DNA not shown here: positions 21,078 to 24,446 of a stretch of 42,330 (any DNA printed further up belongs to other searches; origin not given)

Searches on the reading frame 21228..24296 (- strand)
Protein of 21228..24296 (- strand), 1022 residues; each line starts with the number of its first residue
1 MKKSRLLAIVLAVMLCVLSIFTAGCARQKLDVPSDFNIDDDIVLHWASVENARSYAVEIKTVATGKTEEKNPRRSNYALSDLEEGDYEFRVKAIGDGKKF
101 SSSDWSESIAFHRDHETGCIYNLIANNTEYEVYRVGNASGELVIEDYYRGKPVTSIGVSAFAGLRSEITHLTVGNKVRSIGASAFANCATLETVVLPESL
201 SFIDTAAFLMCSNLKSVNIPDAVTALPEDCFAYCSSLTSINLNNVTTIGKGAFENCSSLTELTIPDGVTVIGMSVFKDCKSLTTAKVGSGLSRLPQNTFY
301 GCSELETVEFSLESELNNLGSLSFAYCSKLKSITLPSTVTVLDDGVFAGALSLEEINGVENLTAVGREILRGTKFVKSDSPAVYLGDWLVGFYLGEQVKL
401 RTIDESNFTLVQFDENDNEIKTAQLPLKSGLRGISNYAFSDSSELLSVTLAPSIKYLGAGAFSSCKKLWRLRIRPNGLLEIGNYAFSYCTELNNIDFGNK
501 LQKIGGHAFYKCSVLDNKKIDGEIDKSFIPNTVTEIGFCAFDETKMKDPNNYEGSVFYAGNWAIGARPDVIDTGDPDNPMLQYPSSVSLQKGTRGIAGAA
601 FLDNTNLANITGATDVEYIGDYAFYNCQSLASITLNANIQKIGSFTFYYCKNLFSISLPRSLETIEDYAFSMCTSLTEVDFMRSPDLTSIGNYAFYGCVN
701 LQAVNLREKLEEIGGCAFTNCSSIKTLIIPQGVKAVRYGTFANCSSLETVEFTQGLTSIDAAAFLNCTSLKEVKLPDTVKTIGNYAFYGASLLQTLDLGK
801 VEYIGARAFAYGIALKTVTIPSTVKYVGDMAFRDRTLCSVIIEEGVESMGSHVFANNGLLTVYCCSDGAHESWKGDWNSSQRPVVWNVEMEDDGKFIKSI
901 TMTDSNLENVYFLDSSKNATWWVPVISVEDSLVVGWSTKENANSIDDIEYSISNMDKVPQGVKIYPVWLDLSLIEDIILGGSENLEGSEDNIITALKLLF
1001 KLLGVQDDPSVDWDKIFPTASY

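Call 4: search_protein_families(library=pfam, proteins=[window:21228-24296:-], max_evalue=0.01)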
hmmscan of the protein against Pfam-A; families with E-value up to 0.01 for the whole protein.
window:21228-24296:- (1022 aa): 5 families
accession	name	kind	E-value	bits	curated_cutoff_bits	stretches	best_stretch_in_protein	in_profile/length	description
PF13306.12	LRR_5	-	3.3e-159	522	27.7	6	154-283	1-127/127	BspA type Leucine rich repeat region (6 copies)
PF13855.12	LRR_8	-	3.6e-29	100.7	27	1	224-264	14-56/61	Leucine rich repeat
PF23952.1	LRR_EndoS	-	8.4e-08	32.9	27.9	0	705-774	42-112/116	Endo-beta-N-acetylglucosaminidase EndoS LRR domain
PF12799.13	LRR_4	-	6.7e-05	23.5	27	0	236-264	2-30/44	Leucine Rich repeats (2 copies)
PF01457.22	Peptidase_M8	-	0.0061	15.7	21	0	711-773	463-522/529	Leishmanolysin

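Call 63: search_protein_families(library=ncbifam, proteins=[window:21228-24296:-], max_evalue=0.01)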
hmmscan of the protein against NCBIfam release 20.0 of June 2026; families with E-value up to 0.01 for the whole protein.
window:21228-24296:- (1022 aa): 4 families
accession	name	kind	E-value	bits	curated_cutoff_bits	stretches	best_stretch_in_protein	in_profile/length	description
NF047961.1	adhesin_HupY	equivalog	9e-53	179.6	1250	6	720-857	184-321/978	leucine-rich repeat adhesin HupY/LrrG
NF045861.1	glide_Gli349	exception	8.7e-21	72.4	1750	3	244-299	2687-2741/3169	gliding machinery surface structure protein Gli349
TIGR02167.2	Liste_lipo_26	repeat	9.5e-06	25.2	30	0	231-244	2-15/26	PARCEL repeat-containing surface protein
NF047756.1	LIC11435_fam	equivalog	3e-05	23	380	1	44-105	2-62/360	LIC11435 family protein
